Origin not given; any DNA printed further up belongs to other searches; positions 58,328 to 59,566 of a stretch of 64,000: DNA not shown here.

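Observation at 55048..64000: Surface-glycosylation island: CDP-hexose pathway fused to a Gtr-type three-component glycosylation module and a Wzm/Wzt exporter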

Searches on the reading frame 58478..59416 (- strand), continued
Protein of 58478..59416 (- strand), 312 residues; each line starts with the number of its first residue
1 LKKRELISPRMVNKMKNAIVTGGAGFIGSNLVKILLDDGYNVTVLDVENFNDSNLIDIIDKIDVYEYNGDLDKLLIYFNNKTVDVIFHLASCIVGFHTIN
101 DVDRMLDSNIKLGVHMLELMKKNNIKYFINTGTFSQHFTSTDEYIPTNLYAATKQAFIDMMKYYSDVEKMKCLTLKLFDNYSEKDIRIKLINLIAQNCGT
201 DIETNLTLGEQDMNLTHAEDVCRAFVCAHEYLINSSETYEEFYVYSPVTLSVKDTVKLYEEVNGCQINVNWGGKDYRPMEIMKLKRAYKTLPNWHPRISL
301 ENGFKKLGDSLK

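Call 16: find_homologous_proteins(query=window:58478-59374:-)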
Query window:58478-59374:- (298 aa): 3023 proteins with E <= 0.001 among 8000 candidates; the best 120 are listed.
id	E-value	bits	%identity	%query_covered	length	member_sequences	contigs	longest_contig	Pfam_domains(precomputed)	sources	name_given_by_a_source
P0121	1.7e-197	673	100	100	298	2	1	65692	PF16363.12,PF01073.26,PF01370.28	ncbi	ncbi:MAG: NAD-dependent epimerase/dehydratase family protein [Bacilli bacterium]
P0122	5.0e-145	500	74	100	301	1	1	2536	PF16363.12,PF01073.26,PF01370.28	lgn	-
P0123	8.7e-79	283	46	98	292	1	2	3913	PF04321.24,PF16363.12,PF05368.20,PF01073.26,PF13460.13,PF00106.32,PF01370.28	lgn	-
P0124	4.6e-78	281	47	98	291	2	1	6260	PF04321.24,PF16363.12,PF02719.22,PF05368.20,PF01073.26,PF13460.13,PF01370.28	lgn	-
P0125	5.3e-77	277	45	97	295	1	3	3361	PF16363.12,PF02719.22,PF01073.26,PF07993.19,PF01370.28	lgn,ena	-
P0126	1.3e-76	276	45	96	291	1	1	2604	PF04321.24,PF16363.12,PF05368.20,PF01073.26,PF01370.28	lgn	-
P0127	1.7e-76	275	45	96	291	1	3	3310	PF04321.24,PF16363.12,PF05368.20,PF01073.26,PF00106.32,PF01370.28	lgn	-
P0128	2.6e-76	275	44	98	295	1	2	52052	PF16363.12,PF02719.22,PF05368.20,PF01073.26,PF07993.19,PF01370.28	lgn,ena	-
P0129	4.0e-76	274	45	96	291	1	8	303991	PF04321.24,PF16363.12,PF05368.20,PF01073.26,PF00106.32,PF01370.28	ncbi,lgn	-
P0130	4.8e-76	274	45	96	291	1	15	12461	PF04321.24,PF16363.12,PF05368.20,PF01073.26,PF00106.32,PF01370.28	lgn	-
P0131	5.0e-76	274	45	96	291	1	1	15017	PF04321.24,PF16363.12,PF05368.20,PF01073.26,PF01370.28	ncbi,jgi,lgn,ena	-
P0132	5.2e-76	274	48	98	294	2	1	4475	PF16363.12,PF02719.22,PF01073.26,PF07993.19,PF01370.28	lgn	-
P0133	5.6e-76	274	45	96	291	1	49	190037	PF04321.24,PF16363.12,PF05368.20,PF01073.26,PF00106.32,PF01370.28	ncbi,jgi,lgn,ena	-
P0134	6.2e-76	274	45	96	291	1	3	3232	PF04321.24,PF16363.12,PF05368.20,PF01073.26,PF01370.28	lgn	-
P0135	7.3e-76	273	45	99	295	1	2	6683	PF04321.24,PF16363.12,PF02719.22,PF01073.26,PF07993.19,PF01370.28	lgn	-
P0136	9.2e-76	273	45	96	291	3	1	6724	PF04321.24,PF16363.12,PF05368.20,PF01073.26,PF00106.32,PF01370.28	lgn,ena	-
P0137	1.4e-75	272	45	96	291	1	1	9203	PF04321.24,PF16363.12,PF05368.20,PF01073.26,PF01370.28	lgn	-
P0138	1.9e-75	272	44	98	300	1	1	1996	PF04321.24,PF16363.12,PF02719.22,PF01073.26,PF07993.19,PF13460.13,PF01370.28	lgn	-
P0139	2.3e-75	272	45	98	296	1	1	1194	PF04321.24,PF16363.12,PF02719.22,PF05368.20,PF01073.26,PF07993.19,PF13460.13,PF00106.32,PF01370.28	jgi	jgi:nucleoside-diphosphate-sugar epimerase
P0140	2.2e-72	262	42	98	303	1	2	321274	PF04321.24,PF16363.12,PF02719.22,PF05368.20,PF01073.26,PF07993.19,PF01370.28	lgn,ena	-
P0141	2.8e-72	262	44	97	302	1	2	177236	PF04321.24,PF16363.12,PF02719.22,PF05368.20,PF01073.26,PF07993.19,PF13460.13,PF00106.32,PF01370.28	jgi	jgi:nucleoside-diphosphate-sugar epimerase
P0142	1.9e-68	249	42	98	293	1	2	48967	PF16363.12,PF02719.22,PF05368.20,PF01073.26,PF07993.19,PF01370.28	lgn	-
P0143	3.2e-68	248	42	98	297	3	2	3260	PF16363.12,PF02719.22,PF05368.20,PF01073.26,PF01370.28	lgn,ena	-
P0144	1.2e-67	246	41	98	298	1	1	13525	PF04321.24,PF16363.12,PF02719.22,PF05368.20,PF01073.26,PF07993.19,PF13460.13,PF01370.28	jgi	-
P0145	4.5e-67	244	40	98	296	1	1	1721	PF16363.12,PF02719.22,PF01073.26,PF07993.19,PF00106.32,PF01370.28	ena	-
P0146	3.4e-65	238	38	98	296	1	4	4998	PF16363.12,PF02719.22,PF05368.20,PF01073.26,PF13460.13,PF00106.32,PF01370.28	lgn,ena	-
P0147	4.7e-65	238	42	98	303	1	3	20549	PF04321.24,PF16363.12,PF02719.22,PF05368.20,PF01073.26,PF01370.28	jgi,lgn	jgi:nucleoside-diphosphate-sugar epimerase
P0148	1.4e-63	233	42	98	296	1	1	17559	PF16363.12,PF02719.22,PF05368.20,PF01370.28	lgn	-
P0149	4.2e-63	231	40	98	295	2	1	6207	PF04321.24,PF16363.12,PF02719.22,PF05368.20,PF01073.26,PF13460.13,PF00106.32,PF01370.28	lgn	-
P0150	5.5e-63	231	41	98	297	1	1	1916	PF04321.24,PF16363.12,PF02719.22,PF05368.20,PF01073.26,PF07993.19,PF00106.32,PF01370.28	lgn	-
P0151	5.8e-63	231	41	98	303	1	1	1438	PF04321.24,PF16363.12,PF02719.22,PF05368.20,PF01073.26,PF07993.19,PF00106.32,PF01370.28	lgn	-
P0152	1.2e-62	230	41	98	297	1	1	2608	PF04321.24,PF16363.12,PF02719.22,PF01073.26,PF07993.19,PF00106.32,PF01370.28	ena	-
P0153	1.9e-62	229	39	98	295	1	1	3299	PF04321.24,PF16363.12,PF02719.22,PF05368.20,PF01073.26,PF07993.19,PF01370.28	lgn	-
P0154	4.0e-62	228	39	98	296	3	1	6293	PF16363.12,PF02719.22,PF05368.20,PF01073.26,PF13460.13,PF00106.32,PF01370.28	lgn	-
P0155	5.7e-62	228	41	98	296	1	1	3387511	PF16363.12,PF02719.22,PF05368.20,PF01370.28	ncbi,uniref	ncbi:NAD-dependent epimerase/dehydratase family protein [Flagellimonas sp. GZD32]|uniref:NAD-depende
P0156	9.8e-62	227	38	98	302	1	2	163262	PF16363.12,PF02719.22,PF05368.20,PF01073.26,PF07993.19,PF01370.28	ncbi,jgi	-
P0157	9.0e-61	224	48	77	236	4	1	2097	PF16363.12,PF01370.28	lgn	-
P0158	2.6e-60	222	39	98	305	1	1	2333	PF16363.12,PF02719.22,PF05368.20,PF01073.26,PF07993.19,PF13460.13,PF01370.28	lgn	-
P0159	3.7e-59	219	40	98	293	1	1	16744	PF04321.24,PF16363.12,PF02719.22,PF01073.26,PF07993.19,PF13460.13,PF01370.28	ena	-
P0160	1.3e-58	217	37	97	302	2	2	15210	PF16363.12,PF02719.22,PF05368.20,PF01073.26,PF13460.13,PF01370.28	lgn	-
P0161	3.1e-58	215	40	97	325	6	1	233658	PF16363.12,PF02719.22,PF05368.20,PF01073.26,PF01370.28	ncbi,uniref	ncbi:NAD-dependent epimerase/dehydratase family protein [Gracilibacillus sp. JCM 18860]|uniref:NAD-d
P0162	8.0e-58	214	38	97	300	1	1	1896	PF16363.12,PF02719.22,PF01073.26,PF13460.13,PF01370.28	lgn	-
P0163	4.4e-57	212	39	98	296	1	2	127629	PF04321.24,PF16363.12,PF02719.22,PF01073.26,PF07993.19,PF01370.28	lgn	-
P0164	6.6e-57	211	38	98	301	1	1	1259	PF16363.12,PF02719.22,PF05368.20,PF01073.26,PF07993.19,PF13460.13,PF01370.28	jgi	jgi:nucleoside-diphosphate-sugar epimerase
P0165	2.1e-56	209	38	97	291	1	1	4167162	PF04321.24,PF16363.12,PF01073.26,PF01370.28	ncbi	-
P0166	3.2e-56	209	38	99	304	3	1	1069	PF04321.24,PF16363.12,PF02719.22,PF01073.26,PF07993.19,PF01370.28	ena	-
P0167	5.4e-56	208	37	98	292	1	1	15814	PF04321.24,PF16363.12,PF01073.26,PF01370.28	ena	-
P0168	5.7e-56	208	33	99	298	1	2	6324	PF16363.12,PF01073.26,PF01370.28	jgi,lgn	jgi:nucleoside-diphosphate-sugar epimerase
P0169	7.7e-56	208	38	98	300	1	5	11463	PF04321.24,PF16363.12,PF02719.22,PF05368.20,PF01073.26,PF07993.19,PF00106.32,PF01370.28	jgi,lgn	jgi:nucleoside-diphosphate-sugar epimerase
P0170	1.4e-55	207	36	98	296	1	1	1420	PF04321.24,PF16363.12,PF02719.22,PF05368.20,PF01073.26,PF01370.28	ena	-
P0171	2.2e-55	206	35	99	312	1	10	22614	PF04321.24,PF16363.12,PF02719.22,PF05368.20,PF01073.26,PF07993.19,PF13460.13,PF01370.28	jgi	jgi:nucleoside-diphosphate-sugar epimerase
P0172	2.3e-55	206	37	98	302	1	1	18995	PF16363.12,PF02719.22,PF05368.20,PF01073.26,PF07993.19,PF13460.13,PF00106.32,PF01370.28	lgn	-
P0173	2.7e-55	206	36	97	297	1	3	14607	PF04321.24,PF16363.12,PF02719.22,PF01073.26,PF01370.28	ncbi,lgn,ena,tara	tara:strand:- start:488 stop:1381 length:894 start_codon:yes stop_codon:yes gene_type:complete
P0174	3.8e-55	205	40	98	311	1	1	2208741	PF16363.12,PF02719.22,PF05368.20,PF01073.26,PF07993.19,PF01370.28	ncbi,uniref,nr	ncbi:NAD(P)-dependent oxidoreductase [Cytobacillus firmus]|uniref:NAD-dependent epimerase/dehydratas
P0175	6.2e-55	205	37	97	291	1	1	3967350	PF04321.24,PF16363.12,PF01073.26,PF01370.28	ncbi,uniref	ncbi:NAD-dependent epimerase/dehydratase family protein [Ekhidna sp. To15]|uniref:NAD-dependent epim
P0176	1.1e-54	204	36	97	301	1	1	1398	PF16363.12,PF02719.22,PF05368.20,PF01073.26,PF07993.19,PF13460.13,PF01370.28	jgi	-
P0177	2.5e-54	203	39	97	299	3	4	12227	PF16363.12,PF02719.22,PF01073.26,PF01370.28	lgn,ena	-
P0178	2.7e-54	203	37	97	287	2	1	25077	PF16363.12,PF01370.28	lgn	-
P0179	2.9e-54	202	35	97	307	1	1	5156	PF04321.24,PF16363.12,PF02719.22,PF01073.26,PF01370.28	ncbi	-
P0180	3.7e-54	202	36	98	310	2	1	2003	PF04321.24,PF16363.12,PF02719.22,PF01073.26,PF07993.19,PF13460.13,PF01370.28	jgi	-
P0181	5.2e-54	202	38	98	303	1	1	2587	PF04321.24,PF16363.12,PF02719.22,PF05368.20,PF01073.26,PF01370.28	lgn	-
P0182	7.4e-54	201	37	98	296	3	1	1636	PF16363.12,PF01073.26,PF07993.19,PF01370.28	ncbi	-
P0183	8.8e-54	201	38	97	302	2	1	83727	PF04321.24,PF16363.12,PF02719.22,PF01073.26,PF07993.19,PF01370.28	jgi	jgi:nucleoside-diphosphate-sugar epimerase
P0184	1.5e-53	200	37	97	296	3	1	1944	PF16363.12,PF02719.22,PF01073.26,PF01370.28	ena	-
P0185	4.0e-53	199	36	98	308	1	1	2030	PF16363.12,PF02719.22,PF05368.20,PF01073.26,PF07993.19,PF13460.13,PF00106.32,PF01370.28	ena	-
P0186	4.6e-53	199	37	97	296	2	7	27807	PF16363.12,PF02719.22,PF01073.26,PF01370.28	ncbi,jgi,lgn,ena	-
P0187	5.3e-53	198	38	95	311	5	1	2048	PF16363.12,PF02719.22,PF05368.20,PF01073.26,PF07993.19,PF13460.13,PF01370.28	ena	-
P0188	5.5e-53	198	35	97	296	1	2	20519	PF16363.12,PF05368.20,PF01073.26,PF01370.28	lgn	-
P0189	8.3e-53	198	36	98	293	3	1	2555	PF16363.12,PF02719.22,PF01073.26,PF01370.28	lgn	-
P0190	8.5e-53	198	38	97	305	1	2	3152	PF04321.24,PF16363.12,PF02719.22,PF01073.26,PF07993.19,PF13460.13,PF01370.28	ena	-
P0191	1.7e-52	197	38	96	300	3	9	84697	PF16363.12,PF02719.22,PF01073.26,PF07993.19,PF13460.13,PF01370.28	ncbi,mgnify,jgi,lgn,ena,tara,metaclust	mgnify:CR=1 FL=1|tara:strand:+ start:20653 stop:21555 length:903 start_codon:yes stop_codon:yes gene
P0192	1.7e-52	197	38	98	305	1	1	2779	PF04321.24,PF16363.12,PF01073.26,PF01370.28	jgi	-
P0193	1.8e-52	197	37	97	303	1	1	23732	PF16363.12,PF02719.22,PF07993.19,PF01370.28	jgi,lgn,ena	-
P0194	1.9e-52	196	37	98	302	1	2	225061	PF04321.24,PF16363.12,PF02719.22,PF05368.20,PF01073.26,PF13460.13,PF01370.28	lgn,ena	-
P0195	2.6e-52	196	38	93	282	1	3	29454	PF04321.24,PF16363.12,PF02719.22,PF05368.20,PF01073.26,PF07993.19,PF13460.13,PF01370.28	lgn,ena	-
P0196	2.6e-52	196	36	99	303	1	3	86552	PF16363.12,PF02719.22,PF05368.20,PF01073.26,PF01370.28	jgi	jgi:nucleoside-diphosphate-sugar epimerase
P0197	2.7e-52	196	37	97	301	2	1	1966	PF16363.12,PF02719.22,PF01073.26,PF01370.28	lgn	-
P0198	4.8e-52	195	37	97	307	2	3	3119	PF16363.12,PF02719.22,PF01073.26,PF07993.19,PF13460.13,PF01370.28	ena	-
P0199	5.4e-52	195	36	98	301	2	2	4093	PF04321.24,PF16363.12,PF02719.22,PF05368.20,PF01073.26,PF07993.19,PF13460.13,PF01370.28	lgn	-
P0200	7.6e-52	194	36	98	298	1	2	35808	PF04321.24,PF16363.12,PF02719.22,PF05368.20,PF01073.26,PF07993.19,PF13460.13,PF01370.28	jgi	-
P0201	1.7e-51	193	37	97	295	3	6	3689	PF04321.24,PF16363.12,PF02719.22,PF01073.26,PF07993.19,PF13460.13,PF01370.28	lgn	-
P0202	1.8e-51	193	36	97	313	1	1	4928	PF16363.12,PF02719.22,PF01073.26,PF01370.28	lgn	-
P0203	1.8e-51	193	38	99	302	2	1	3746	PF16363.12,PF02719.22,PF05368.20,PF01073.26,PF07993.19,PF13460.13,PF01370.28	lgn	-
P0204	1.8e-51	193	37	98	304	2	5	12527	PF16363.12,PF02719.22,PF01073.26,PF07993.19,PF01370.28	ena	-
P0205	2.4e-51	193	37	98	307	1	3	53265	PF16363.12,PF02719.22,PF05368.20,PF01073.26,PF01370.28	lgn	-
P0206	4.1e-51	192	37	99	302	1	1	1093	PF16363.12,PF02719.22,PF01073.26,PF01370.28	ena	-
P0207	4.3e-51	192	35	96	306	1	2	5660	PF04321.24,PF16363.12,PF02719.22,PF05368.20,PF01073.26,PF07993.19,PF13460.13,PF01370.28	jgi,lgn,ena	-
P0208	6.1e-51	192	35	98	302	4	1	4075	PF16363.12,PF01073.26,PF01370.28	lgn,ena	-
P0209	8.0e-51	191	36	96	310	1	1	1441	PF04321.24,PF16363.12,PF02719.22,PF05368.20,PF01073.26,PF07993.19,PF13460.13,PF01370.28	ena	-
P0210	1.0e-50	191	38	94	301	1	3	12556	PF04321.24,PF16363.12,PF02719.22,PF13460.13,PF01370.28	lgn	-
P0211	1.0e-50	191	33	98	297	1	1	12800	PF16363.12,PF02719.22,PF05368.20,PF01073.26,PF01370.28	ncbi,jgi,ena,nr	ncbi:MAG TPA: NAD-dependent dehydratase [Marinilabiliales bacterium]|nr:NAD-dependent dehydratase [M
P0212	1.2e-50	191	36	96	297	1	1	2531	PF04321.24,PF16363.12,PF02719.22,PF05368.20,PF01073.26,PF13460.13,PF01370.28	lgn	-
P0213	1.5e-50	190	37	97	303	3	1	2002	PF16363.12,PF01073.26,PF13460.13,PF01370.28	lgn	-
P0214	2.0e-50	190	37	97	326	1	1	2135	PF16363.12,PF01073.26,PF07993.19,PF13460.13,PF01370.28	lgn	-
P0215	2.0e-50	190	41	86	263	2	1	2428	PF04321.24,PF16363.12,PF02719.22,PF05368.20,PF01073.26,PF07993.19,PF01370.28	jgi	jgi:nucleoside-diphosphate-sugar epimerase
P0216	2.4e-50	190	36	97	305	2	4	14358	PF04321.24,PF16363.12,PF02719.22,PF01073.26,PF07993.19,PF13460.13,PF01370.28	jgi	jgi:nucleoside-diphosphate-sugar epimerase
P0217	3.6e-50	189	35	97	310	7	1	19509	PF04321.24,PF16363.12,PF02719.22,PF01073.26,PF01370.28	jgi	-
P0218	4.3e-50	189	35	97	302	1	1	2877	PF16363.12,PF02719.22,PF01073.26,PF01370.28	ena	-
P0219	4.3e-50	189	36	98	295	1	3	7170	PF04321.24,PF16363.12,PF02719.22,PF01073.26,PF07993.19,PF13460.13,PF01370.28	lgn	-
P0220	7.1e-50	188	37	98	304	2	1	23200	PF04321.24,PF16363.12,PF01073.26,PF07993.19,PF01370.28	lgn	-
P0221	8.1e-50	188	36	97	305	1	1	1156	PF04321.24,PF16363.12,PF02719.22,PF01073.26,PF00106.32,PF01370.28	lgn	-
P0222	9.3e-50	188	36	97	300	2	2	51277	PF16363.12,PF02719.22,PF01073.26,PF01370.28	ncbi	-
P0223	9.5e-50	188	37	97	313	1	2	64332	PF04321.24,PF16363.12,PF02719.22,PF01073.26,PF01370.28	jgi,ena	jgi:nucleoside-diphosphate-sugar epimerase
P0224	9.9e-50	188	37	96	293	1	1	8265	PF04321.24,PF16363.12,PF02719.22,PF01370.28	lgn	-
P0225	1.2e-49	187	37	97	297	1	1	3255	PF16363.12,PF02719.22,PF01073.26,PF01370.28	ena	-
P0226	1.3e-49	187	36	98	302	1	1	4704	PF04321.24,PF16363.12,PF02719.22,PF05368.20,PF01073.26,PF07993.19,PF13460.13,PF01370.28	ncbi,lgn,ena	-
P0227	1.4e-49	187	37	99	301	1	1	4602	PF04321.24,PF16363.12,PF02719.22,PF01370.28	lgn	-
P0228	1.5e-49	187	35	97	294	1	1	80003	PF04321.24,PF16363.12,PF02719.22,PF05368.20,PF01073.26,PF07993.19,PF13460.13,PF01370.28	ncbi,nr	ncbi:NAD(P)-dependent oxidoreductase [Candidatus Parcubacteria bacterium]|nr:NAD(P)-dependent oxidor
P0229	3.4e-49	186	37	97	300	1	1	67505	PF04321.24,PF16363.12,PF01073.26,PF01370.28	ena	-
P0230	3.8e-49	186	36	97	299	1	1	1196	PF16363.12,PF02719.22,PF01073.26,PF13460.13,PF01370.28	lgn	-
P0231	5.0e-49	185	34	98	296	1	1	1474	PF16363.12,PF02719.22,PF05368.20,PF01073.26,PF07993.19,PF01370.28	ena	-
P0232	5.4e-49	185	33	98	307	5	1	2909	PF16363.12,PF01073.26,PF01370.28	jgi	jgi:nucleoside-diphosphate-sugar epimerase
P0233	1.0e-48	184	37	94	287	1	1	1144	PF04321.24,PF16363.12,PF02719.22,PF05368.20,PF01073.26,PF07993.19,PF00106.32,PF01370.28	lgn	-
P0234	1.4e-48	184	34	97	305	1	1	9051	PF16363.12,PF02719.22,PF05368.20,PF01073.26,PF13460.13,PF01370.28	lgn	-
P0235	1.9e-48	183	35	97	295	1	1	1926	PF04321.24,PF16363.12,PF02719.22,PF05368.20,PF01073.26,PF07993.19,PF13460.13,PF01370.28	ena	-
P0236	2.0e-48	183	35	99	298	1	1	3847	PF04321.24,PF16363.12,PF02719.22,PF01073.26,PF13460.13,PF01370.28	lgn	-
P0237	3.2e-48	183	34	97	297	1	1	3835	PF16363.12,PF02719.22,PF01370.28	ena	-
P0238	5.0e-48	182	35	99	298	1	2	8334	PF04321.24,PF16363.12,PF02719.22,PF05368.20,PF01073.26,PF01370.28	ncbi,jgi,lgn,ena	ncbi:MAG: NAD(P)-dependent oxidoreductase [Candidatus Omnitrophota bacterium]|jgi:nucleoside-diphosp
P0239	5.0e-48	182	40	87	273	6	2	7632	PF04321.24,PF16363.12,PF02719.22,PF05368.20,PF01073.26,PF07993.19,PF00106.32,PF01370.28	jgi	jgi:nucleoside-diphosphate-sugar epimerase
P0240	5.7e-48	182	34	98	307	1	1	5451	PF16363.12,PF01073.26,PF01370.28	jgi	jgi:nucleoside-diphosphate-sugar epimerase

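Call 18: find_related_loci(query=A1, collection=genome_contigs, flank=10000)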
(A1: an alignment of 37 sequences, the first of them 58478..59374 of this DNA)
Query A1 (298 aa) in genome_contigs; peptide patterns used: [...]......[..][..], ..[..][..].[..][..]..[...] (x = any residue, [..] = any of these).
600 stretches matched a pattern (row limit reached: there are more); 305 encode a relative of the query (tblastn E <= 1e-3); the best 80 are kept; 80 distinct loci.
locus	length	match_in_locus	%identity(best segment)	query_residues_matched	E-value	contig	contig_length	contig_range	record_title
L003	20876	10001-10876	36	1-293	1e-61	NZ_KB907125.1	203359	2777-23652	Thioalkalivibrio sp. ALJT G332DRAFT_scaffold00005.5, whole genome shotgun sequence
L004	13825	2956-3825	33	2-290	2e-60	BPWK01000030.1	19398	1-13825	Duganella rhizosphaerae R64 DNA, sequence030, whole genome shotgun sequence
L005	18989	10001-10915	35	4-293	1e-58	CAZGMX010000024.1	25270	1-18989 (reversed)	MAG TPA_asm: uncultured Actinomycetota bacterium isolate binchicken_co232_128 genome assembly, contig: NODE_3571_length_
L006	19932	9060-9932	34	2-293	1e-56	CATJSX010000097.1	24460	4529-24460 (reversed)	MAG: uncultured Peptococcaceae bacterium isolate iMGMC-349_1678881692 genome assembly, contig: MegahitA5_19868, whole ge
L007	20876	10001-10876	36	2-293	3e-56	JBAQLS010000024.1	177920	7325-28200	MAG: Carboxydocellales bacterium isolate MFD12068_ilm_asm_bin15 k127_45592, whole genome shotgun sequence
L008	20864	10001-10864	35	3-293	7e-52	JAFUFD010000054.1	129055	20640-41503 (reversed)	MAG: Prevotella sp. isolate RGIG4438 Roe_deer_Omasum-4__c23401, whole genome shotgun sequence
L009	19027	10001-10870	34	5-293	2e-50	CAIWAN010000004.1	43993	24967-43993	MAG: uncultured Candidatus Marinamargulisbacteria bacterium isolate LJ_bin-3332 genome assembly, contig: bin-3332:004/11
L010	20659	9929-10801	32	1-292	8e-49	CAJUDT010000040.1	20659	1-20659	MAG TPA_asm: uncultured Flavonifractor sp. isolate MGBC117744 genome assembly, contig: MGBC117744.40, whole genome shotg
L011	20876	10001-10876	34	3-293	2e-48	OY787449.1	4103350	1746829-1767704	MAG: Bacteroidales bacterium isolate 11808e1f-4753-45d3-854d-c0f0c60c4fd1 genome assembly, chromosome: 1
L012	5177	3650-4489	30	1-291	8e-44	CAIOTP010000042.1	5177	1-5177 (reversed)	uncultured bacterium isolate LaPlata_bin-4201 genome assembly, contig: bin-4201:042/374, whole genome shotgun sequence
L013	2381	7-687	35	69-298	8e-42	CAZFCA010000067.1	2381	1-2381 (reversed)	MAG TPA_asm: uncultured Rhodospirillaceae bacterium isolate SRP192927_co4_464 genome assembly, contig: NODE_145522_lengt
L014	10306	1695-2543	31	5-292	9e-40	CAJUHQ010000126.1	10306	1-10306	MAG TPA_asm: uncultured Lachnospiraceae bacterium isolate MGBC139783 genome assembly, contig: MGBC139783.126, whole geno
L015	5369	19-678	28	83-293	2e-25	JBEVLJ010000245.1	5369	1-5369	MAG: Acidimicrobiia bacterium isolate T4R2UO.27.metabat2 T4R2UO.27.metabat2_k133_2957586, whole genome shotgun sequence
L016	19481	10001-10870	24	5-298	8e-20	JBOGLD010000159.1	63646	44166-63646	MAG: Terriglobales bacterium isolate TC-S_metawrap_bin.236 k127_2639652, whole genome shotgun sequence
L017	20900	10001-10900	23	2-292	2e-19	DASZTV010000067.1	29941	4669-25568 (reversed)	MAG TPA_asm: Mycobacteriales bacterium isolate SMAG_U6086 k141_691204, whole genome shotgun sequence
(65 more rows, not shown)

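Call 21: search_protein_families(library=pfam, proteins=[L007:8036-9403:+, L007:9409-9972:+, L007:11919-12767:+, L007:12801-13196:+, L007:13223-15328:+, L005:8578-9942:+, L005:12994-13971:+, L005:14898-16580:+, L005:4945-6642:+, L005:16946-18466:+], max_evalue=0.001)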
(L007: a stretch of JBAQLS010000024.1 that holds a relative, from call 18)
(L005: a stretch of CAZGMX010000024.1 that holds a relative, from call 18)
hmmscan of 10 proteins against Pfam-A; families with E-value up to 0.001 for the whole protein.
L007:8036-9403:+ (455 aa): 2 families
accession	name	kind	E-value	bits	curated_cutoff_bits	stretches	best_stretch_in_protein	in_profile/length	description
PF01041.23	DegT_DnrJ_EryC1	-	2.3e-90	303.9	19.8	1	53-448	4-359/360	DegT/DnrJ/EryC1/StrS aminotransferase family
PF01212.27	Beta_elim_lyase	-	0.00061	19.6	27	0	74-202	34-169/288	Beta-eliminating lyase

L007:9409-9972:+ (187 aa): 1 family
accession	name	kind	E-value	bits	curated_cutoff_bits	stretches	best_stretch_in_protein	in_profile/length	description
PF00908.23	dTDP_sugar_isom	-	1.6e-58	197.6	27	1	12-179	1-167/168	dTDP-4-dehydrorhamnose 3,5-epimerase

L007:11919-12767:+ (282 aa): 3 families
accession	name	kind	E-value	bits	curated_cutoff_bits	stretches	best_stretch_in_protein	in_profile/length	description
PF00535.33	Glycos_transf_2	-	3.3e-29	102.4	23.3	1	13-156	1-140/168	Glycosyl transferase family 2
PF13641.12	Glyco_tranf_2_3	-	4.9e-11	43.5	27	1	10-206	2-198/230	Glycosyltransferase like family 2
PF10111.15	Glyco_tranf_2_2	-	2.1e-09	37.7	27.3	1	13-209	1-206/276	Glycosyltransferase like family 2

L007:12801-13196:+ (131 aa): 1 family
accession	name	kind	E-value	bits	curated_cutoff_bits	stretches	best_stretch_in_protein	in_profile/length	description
PF04138.20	GtrA_DPMS_TM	-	2.5e-16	60.4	26.1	1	16-126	1-117/117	GtrA/DPMS, transmembrane domain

L007:13223-15328:+ (701 aa): 0 families

L005:8578-9942:+ (454 aa): 1 family
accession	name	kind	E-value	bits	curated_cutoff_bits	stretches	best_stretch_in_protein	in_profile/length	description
PF01041.23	DegT_DnrJ_EryC1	-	3.1e-96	323.2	19.8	1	60-441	10-359/360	DegT/DnrJ/EryC1/StrS aminotransferase family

L005:12994-13971:+ (325 aa): 0 families

L005:14898-16580:+ (560 aa): 2 families
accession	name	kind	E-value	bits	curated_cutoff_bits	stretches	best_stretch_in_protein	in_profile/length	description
PF00294.29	PfkB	-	3.3e-19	69.8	25.8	1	248-538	3-291/302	pfkB family carbohydrate kinase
PF01467.32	CTP_transf_like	-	2.5e-13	50.8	21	1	85-175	4-94/133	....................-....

L005:4945-6642:+ (565 aa): 2 families
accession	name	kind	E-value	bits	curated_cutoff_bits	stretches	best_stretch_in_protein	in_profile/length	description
PF02310.24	B12-binding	-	2.1e-20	73.2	32.1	1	65-190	13-120/121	B12 binding domain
PF04055.27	Radical_SAM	-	1.1e-16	61.9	29.5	1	261-423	3-165/166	Radical SAM superfamily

L005:16946-18466:+ (506 aa): 1 family
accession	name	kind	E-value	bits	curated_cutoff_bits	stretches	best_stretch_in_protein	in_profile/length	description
PF04055.27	Radical_SAM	-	2.1e-17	64.3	29.5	1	138-295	2-160/166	Radical SAM superfamily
